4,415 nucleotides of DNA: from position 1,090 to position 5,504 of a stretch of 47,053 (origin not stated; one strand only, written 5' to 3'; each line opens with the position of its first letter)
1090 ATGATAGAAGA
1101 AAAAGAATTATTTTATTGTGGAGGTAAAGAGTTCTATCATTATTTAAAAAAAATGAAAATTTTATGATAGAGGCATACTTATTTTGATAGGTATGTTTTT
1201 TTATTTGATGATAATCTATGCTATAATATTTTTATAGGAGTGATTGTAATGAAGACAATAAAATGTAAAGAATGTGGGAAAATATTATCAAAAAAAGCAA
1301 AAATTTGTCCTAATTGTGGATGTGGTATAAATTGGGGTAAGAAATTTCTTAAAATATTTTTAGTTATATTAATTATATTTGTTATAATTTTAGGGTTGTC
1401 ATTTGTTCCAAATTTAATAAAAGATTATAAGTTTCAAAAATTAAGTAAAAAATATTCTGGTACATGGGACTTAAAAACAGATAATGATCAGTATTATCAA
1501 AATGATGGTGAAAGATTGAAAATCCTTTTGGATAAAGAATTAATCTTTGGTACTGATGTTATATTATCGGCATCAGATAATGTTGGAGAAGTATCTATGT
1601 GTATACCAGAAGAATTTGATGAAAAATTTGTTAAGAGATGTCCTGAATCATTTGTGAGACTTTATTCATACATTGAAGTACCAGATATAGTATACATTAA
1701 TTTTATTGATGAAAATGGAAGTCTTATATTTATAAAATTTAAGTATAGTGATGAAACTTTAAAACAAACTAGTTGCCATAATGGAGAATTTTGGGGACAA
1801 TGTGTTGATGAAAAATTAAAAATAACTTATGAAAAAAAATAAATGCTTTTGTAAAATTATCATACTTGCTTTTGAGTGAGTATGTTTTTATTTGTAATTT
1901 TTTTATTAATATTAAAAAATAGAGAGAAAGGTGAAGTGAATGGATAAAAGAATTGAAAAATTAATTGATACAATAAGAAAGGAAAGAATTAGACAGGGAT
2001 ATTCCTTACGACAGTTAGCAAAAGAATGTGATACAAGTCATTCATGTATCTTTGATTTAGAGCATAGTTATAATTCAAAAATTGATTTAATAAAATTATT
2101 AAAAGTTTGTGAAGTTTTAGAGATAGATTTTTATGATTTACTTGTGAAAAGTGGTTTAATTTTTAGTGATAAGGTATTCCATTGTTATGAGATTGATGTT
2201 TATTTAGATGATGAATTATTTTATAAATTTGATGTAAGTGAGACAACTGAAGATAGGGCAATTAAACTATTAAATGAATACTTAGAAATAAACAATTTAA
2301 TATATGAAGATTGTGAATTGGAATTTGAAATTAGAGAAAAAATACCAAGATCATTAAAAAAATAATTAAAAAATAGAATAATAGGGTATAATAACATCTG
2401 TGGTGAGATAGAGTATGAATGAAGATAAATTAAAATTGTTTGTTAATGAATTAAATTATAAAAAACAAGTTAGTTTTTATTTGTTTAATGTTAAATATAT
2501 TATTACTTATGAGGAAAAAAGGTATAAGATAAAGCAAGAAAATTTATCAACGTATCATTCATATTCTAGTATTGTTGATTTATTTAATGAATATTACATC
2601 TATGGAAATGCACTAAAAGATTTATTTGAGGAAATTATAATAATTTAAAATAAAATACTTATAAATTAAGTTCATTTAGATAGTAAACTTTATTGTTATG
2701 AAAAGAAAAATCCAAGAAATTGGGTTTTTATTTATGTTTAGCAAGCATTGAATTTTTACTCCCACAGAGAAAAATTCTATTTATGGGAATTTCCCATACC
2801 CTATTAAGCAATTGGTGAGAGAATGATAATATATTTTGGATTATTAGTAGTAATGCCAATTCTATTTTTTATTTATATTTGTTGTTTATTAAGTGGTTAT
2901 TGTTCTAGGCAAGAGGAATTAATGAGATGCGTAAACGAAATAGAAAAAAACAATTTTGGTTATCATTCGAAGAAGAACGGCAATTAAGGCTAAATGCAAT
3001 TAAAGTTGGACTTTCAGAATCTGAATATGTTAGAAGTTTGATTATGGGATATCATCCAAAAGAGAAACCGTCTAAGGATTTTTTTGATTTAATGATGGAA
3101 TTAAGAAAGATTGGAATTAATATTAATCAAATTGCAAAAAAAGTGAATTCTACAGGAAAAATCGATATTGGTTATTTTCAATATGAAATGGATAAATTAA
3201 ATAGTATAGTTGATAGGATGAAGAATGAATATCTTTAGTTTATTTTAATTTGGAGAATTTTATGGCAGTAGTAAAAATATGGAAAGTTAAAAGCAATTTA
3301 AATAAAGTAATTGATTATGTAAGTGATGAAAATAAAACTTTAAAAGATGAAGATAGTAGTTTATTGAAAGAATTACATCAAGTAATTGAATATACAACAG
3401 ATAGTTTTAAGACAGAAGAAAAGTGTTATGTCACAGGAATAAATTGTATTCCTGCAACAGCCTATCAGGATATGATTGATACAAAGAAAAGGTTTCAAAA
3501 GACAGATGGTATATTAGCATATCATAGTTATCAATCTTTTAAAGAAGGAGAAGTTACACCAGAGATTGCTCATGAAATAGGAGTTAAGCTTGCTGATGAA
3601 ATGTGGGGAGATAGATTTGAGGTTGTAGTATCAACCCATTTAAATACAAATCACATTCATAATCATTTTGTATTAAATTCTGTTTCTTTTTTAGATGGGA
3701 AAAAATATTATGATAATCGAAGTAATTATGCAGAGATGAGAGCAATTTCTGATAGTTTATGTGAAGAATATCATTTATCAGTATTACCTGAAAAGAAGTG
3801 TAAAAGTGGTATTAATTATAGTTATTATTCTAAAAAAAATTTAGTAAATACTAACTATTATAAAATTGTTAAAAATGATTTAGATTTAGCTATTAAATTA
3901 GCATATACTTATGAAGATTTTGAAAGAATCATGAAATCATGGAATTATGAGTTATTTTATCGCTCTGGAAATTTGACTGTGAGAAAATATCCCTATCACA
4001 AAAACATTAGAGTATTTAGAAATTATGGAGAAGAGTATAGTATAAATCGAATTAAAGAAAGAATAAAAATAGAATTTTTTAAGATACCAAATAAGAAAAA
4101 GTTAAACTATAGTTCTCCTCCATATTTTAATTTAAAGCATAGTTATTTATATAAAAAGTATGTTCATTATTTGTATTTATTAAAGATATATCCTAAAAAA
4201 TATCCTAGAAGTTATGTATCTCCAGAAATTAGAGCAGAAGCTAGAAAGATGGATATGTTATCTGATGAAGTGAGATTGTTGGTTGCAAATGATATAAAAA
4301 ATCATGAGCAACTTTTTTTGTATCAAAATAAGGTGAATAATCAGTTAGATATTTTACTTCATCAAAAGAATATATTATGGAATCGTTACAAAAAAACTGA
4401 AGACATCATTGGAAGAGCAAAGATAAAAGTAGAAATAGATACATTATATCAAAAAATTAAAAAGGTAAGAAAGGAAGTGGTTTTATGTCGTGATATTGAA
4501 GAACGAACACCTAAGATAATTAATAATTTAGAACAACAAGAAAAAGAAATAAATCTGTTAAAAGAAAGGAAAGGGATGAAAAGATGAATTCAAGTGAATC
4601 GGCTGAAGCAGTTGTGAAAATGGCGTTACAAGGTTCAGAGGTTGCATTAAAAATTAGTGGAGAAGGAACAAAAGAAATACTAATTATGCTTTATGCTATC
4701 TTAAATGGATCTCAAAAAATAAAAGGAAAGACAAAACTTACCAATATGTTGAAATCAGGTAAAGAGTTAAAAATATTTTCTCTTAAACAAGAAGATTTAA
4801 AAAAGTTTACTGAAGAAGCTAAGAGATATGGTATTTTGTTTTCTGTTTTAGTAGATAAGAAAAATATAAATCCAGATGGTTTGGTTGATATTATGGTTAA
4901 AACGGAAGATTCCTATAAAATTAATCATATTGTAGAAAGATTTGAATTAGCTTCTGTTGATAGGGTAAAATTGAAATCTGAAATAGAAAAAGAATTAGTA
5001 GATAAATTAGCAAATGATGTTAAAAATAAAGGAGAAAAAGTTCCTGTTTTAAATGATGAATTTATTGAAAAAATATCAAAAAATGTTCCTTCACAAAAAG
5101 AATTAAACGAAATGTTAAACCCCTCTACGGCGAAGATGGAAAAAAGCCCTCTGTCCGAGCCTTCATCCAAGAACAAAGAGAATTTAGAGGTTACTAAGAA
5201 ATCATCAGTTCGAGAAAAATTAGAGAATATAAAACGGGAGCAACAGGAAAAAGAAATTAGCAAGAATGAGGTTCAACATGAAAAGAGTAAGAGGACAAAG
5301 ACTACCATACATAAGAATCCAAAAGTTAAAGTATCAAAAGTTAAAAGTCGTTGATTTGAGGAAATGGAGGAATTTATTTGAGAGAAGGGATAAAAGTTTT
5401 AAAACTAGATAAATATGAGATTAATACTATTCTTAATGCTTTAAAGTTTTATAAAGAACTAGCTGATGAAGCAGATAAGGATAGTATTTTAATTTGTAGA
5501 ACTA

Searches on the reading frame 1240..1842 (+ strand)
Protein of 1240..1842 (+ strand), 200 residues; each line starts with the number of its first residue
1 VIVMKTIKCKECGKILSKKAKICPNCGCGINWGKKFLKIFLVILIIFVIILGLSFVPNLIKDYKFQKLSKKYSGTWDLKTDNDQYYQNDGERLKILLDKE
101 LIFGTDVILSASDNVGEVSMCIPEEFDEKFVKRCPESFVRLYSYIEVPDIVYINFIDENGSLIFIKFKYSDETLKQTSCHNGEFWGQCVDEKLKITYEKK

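Call 5: search_protein_families(library=pfam, proteins=[window:1240-1842:+], max_evalue=0.001)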
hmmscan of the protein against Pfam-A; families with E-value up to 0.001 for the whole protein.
window:1240-1842:+ (200 aa): 3 families
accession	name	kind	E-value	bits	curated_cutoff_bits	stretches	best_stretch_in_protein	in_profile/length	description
PF12773.13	DZR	-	0.00024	21.6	27.3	1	6-27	24-45/45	Double zinc ribbon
PF13248.11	Zn_ribbon_3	-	0.00028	20.7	27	1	6-27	2-23/26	zinc-ribbon domain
PF13240.11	Zn_Ribbon_1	-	0.00087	19.4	25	0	8-28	1-21/23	zinc-ribbon domain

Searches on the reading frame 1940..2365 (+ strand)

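Call 5: search_protein_families(library=pfam, proteins=[window:1940-2365:+], max_evalue=0.001)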
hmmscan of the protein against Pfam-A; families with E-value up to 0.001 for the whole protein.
window:1940-2365:+ (141 aa): 1 family
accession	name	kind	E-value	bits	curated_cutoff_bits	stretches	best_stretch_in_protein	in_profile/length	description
PF01381.28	HTH_3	-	2.6e-06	27.8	23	1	12-66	1-54/55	Helix-turn-helix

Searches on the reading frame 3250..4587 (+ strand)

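Call 5: search_protein_families(library=pfam, proteins=[window:3250-4587:+], max_evalue=0.001)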
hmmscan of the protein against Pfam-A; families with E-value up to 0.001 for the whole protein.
window:3250-4587:+ (445 aa): 1 family
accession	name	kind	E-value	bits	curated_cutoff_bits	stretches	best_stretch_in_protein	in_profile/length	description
PF03432.20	Relaxase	-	3.7e-40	137.7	24.6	1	48-176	1-132/132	MobA/VirD2-like, nuclease domain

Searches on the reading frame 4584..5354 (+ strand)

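Call 5: search_protein_families(library=pfam, proteins=[window:4584-5354:+], max_evalue=0.001)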
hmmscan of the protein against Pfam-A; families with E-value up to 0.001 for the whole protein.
window:4584-5354:+ (256 aa): 1 family
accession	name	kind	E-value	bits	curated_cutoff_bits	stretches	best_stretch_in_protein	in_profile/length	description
PF12687.12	DUF3801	-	2.6e-23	82.9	24.1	1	30-227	2-125/131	Protein of unknown function (DUF3801)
